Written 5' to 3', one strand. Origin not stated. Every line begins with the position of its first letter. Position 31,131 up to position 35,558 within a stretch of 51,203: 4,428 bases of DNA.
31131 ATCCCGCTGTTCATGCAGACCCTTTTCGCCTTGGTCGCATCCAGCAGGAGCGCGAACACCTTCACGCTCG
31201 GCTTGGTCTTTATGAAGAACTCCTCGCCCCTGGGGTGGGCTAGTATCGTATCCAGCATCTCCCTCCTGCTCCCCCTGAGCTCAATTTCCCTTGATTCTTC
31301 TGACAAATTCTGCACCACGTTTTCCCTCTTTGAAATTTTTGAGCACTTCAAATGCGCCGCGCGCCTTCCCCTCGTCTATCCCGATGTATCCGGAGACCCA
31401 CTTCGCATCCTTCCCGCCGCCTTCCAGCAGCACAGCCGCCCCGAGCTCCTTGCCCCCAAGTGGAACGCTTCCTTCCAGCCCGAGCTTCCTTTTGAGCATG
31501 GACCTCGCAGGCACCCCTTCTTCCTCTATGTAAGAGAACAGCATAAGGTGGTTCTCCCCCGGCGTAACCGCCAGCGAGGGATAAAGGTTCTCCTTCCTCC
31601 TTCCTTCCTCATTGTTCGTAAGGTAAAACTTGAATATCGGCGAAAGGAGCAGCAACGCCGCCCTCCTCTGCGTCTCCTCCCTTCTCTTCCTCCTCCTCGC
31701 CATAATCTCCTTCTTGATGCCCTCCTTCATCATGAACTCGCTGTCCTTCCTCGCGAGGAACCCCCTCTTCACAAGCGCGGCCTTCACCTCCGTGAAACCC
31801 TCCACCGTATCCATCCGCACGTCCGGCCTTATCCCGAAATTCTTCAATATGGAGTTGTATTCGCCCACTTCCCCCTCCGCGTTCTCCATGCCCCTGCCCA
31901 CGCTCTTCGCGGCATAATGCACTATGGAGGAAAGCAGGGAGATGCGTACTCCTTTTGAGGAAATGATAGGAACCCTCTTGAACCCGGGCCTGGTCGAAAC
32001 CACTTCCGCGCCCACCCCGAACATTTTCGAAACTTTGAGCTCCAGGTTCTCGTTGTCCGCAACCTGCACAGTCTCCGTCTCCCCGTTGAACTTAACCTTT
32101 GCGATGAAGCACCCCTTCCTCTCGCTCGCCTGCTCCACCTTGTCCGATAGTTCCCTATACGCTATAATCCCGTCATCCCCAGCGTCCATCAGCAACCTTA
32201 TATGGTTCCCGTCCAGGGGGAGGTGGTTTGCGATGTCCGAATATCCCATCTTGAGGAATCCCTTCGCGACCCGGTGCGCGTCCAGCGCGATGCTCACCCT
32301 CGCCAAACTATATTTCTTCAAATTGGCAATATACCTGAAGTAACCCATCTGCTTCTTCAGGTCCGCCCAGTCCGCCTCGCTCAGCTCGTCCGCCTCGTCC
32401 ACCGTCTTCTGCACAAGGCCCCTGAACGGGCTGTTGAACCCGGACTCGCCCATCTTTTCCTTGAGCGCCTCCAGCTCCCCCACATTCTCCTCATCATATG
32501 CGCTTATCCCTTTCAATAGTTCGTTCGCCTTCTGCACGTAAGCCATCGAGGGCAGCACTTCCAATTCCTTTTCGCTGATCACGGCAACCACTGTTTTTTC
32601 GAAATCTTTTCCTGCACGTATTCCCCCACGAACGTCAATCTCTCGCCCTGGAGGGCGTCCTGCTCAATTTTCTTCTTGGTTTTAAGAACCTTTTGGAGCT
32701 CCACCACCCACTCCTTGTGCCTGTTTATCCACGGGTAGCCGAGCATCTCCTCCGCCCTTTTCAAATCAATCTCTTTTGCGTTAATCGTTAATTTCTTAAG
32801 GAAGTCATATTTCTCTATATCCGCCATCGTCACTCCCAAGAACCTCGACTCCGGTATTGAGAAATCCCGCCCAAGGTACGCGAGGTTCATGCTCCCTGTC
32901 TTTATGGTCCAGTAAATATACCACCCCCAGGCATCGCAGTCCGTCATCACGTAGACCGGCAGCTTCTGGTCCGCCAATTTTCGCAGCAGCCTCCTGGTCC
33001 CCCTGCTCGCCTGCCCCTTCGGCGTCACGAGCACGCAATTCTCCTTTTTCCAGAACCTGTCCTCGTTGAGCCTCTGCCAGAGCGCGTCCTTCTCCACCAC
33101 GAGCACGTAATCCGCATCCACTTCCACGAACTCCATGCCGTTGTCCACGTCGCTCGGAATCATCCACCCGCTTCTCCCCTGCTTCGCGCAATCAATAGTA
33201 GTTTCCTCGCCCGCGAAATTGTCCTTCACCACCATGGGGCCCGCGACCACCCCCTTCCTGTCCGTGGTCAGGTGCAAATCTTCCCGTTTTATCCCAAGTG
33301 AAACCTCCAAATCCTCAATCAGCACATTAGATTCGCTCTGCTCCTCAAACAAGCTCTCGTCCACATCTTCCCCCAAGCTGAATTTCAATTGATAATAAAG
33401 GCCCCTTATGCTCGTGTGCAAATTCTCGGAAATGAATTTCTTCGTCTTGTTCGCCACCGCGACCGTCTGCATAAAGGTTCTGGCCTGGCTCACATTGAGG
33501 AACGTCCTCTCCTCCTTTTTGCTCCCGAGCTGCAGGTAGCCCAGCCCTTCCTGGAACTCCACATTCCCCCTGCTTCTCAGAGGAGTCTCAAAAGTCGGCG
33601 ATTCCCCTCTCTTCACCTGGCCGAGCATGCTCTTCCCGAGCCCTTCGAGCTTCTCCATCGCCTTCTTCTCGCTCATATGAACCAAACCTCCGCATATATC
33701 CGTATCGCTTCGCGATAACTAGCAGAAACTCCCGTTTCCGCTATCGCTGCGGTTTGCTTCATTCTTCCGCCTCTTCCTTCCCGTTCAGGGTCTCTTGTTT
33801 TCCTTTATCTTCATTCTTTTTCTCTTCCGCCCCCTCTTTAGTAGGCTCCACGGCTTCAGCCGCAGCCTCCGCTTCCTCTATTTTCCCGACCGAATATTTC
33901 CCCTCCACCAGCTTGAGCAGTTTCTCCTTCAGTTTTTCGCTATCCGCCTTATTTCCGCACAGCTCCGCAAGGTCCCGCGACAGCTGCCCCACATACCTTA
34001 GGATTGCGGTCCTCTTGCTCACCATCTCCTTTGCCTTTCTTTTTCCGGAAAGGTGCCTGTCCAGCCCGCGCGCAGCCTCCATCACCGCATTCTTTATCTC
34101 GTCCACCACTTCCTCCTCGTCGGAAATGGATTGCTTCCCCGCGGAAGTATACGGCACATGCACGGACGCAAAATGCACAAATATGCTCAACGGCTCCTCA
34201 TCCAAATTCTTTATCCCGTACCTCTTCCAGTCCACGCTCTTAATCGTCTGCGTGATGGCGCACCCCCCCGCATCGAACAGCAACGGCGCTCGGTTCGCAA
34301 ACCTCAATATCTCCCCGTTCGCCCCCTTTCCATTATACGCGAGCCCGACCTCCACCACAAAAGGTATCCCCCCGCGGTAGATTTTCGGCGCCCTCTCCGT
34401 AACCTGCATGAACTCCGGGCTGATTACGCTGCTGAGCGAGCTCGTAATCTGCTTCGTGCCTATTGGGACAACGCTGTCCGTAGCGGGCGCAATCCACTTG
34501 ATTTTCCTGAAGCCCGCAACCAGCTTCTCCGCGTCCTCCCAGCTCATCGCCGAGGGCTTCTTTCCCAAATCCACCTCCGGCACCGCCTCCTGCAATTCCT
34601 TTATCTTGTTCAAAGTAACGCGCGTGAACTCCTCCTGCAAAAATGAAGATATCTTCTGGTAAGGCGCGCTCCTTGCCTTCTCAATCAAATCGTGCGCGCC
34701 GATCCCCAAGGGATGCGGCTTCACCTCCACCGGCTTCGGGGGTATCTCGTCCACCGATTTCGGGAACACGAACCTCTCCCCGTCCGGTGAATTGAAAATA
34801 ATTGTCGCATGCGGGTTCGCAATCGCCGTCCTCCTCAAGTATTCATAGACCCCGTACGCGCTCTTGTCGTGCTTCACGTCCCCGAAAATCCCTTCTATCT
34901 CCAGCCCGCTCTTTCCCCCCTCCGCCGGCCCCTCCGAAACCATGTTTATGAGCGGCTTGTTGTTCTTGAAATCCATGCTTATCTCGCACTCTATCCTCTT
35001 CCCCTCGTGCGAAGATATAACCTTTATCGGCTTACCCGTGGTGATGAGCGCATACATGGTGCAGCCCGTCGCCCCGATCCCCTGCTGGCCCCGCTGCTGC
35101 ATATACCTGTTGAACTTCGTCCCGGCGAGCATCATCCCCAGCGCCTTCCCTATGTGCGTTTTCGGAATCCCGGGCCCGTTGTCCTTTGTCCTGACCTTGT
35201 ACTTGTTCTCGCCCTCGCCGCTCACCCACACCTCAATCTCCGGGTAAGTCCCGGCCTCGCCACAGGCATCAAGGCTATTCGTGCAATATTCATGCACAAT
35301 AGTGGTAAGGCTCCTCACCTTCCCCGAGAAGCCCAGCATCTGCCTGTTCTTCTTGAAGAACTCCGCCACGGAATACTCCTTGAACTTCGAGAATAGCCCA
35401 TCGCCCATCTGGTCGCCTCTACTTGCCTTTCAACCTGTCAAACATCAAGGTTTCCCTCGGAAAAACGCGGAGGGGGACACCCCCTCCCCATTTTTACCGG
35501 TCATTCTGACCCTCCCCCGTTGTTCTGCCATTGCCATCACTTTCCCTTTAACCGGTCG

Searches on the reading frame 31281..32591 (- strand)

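Call 11: search_protein_families(library=pfam, proteins=[window:31281-32591:-], max_evalue=0.001)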
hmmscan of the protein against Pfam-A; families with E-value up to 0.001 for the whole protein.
window:31281-32591:- (436 aa): 1 family
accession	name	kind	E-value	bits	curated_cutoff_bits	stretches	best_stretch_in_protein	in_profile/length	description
PF04409.17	DUF530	-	7.9e-25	87.7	27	2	22-113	29-120/521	Protein of unknown function (DUF530)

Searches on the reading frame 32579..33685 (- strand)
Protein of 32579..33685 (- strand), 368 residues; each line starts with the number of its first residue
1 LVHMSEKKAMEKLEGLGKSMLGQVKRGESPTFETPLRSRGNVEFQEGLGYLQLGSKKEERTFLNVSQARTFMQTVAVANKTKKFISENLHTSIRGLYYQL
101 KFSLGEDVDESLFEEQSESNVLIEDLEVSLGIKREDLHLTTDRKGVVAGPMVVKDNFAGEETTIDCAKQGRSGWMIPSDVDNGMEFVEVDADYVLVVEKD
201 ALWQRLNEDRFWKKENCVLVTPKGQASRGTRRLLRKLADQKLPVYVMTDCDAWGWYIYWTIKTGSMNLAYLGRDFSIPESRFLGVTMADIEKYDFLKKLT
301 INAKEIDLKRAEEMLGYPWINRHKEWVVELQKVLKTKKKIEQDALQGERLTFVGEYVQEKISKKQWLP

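Call 11: search_protein_families(library=pfam, proteins=[window:32579-33685:-], max_evalue=0.001)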
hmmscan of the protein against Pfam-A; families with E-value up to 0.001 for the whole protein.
window:32579-33685:- (368 aa): 3 families
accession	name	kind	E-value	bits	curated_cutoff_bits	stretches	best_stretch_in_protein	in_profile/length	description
PF21180.3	TOP6A-Spo11_Toprim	-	1.3e-52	178.7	24.1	1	193-361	1-170/170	Topoisomerase 6 subunit A/Spo11, Toprim domain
PF04406.19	TP6A_N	-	3.4e-16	59.3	26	1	69-139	1-62/62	Type IIB DNA topoisomerase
PF20768.2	Topo_VI_alpha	-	1.8e-07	31.3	23.6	1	146-190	6-50/50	All-beta domain in DNA topoisomerase VI alpha subunit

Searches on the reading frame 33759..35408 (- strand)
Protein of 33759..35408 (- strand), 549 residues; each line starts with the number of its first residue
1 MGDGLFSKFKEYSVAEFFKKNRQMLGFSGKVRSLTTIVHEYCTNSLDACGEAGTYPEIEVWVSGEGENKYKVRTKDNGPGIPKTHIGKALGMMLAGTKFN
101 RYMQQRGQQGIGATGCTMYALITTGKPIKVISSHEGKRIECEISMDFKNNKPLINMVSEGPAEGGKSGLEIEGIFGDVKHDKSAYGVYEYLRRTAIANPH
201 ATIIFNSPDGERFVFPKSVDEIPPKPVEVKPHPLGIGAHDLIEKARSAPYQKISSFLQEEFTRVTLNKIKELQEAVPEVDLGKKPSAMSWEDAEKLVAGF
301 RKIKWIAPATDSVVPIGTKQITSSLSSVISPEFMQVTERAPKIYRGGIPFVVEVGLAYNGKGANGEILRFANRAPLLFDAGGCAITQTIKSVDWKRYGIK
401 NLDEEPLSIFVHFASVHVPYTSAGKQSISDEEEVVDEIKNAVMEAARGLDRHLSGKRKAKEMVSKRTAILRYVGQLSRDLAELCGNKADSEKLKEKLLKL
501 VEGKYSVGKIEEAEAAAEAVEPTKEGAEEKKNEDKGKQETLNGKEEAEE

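Call 11: search_protein_families(library=pfam, proteins=[window:33759-35408:-], max_evalue=0.001)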
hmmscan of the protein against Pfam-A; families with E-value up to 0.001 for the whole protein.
window:33759-35408:- (549 aa): 3 families
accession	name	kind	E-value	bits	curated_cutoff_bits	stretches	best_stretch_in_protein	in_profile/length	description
PF09239.17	Topo-VIb_trans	-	1.1e-51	175.2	24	1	308-463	1-157/159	Topoisomerase VI B subunit, transducer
PF02518.31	HATPase_c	-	1.6e-09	38.6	26.4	1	30-143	2-107/111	Histidine kinase-, DNA gyrase B-, and HSP90-like ATPase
PF13589.12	HATPase_c_3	-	7.9e-08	32.9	25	1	34-151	3-111/137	Histidine kinase-, DNA gyrase B-, and HSP90-like ATPase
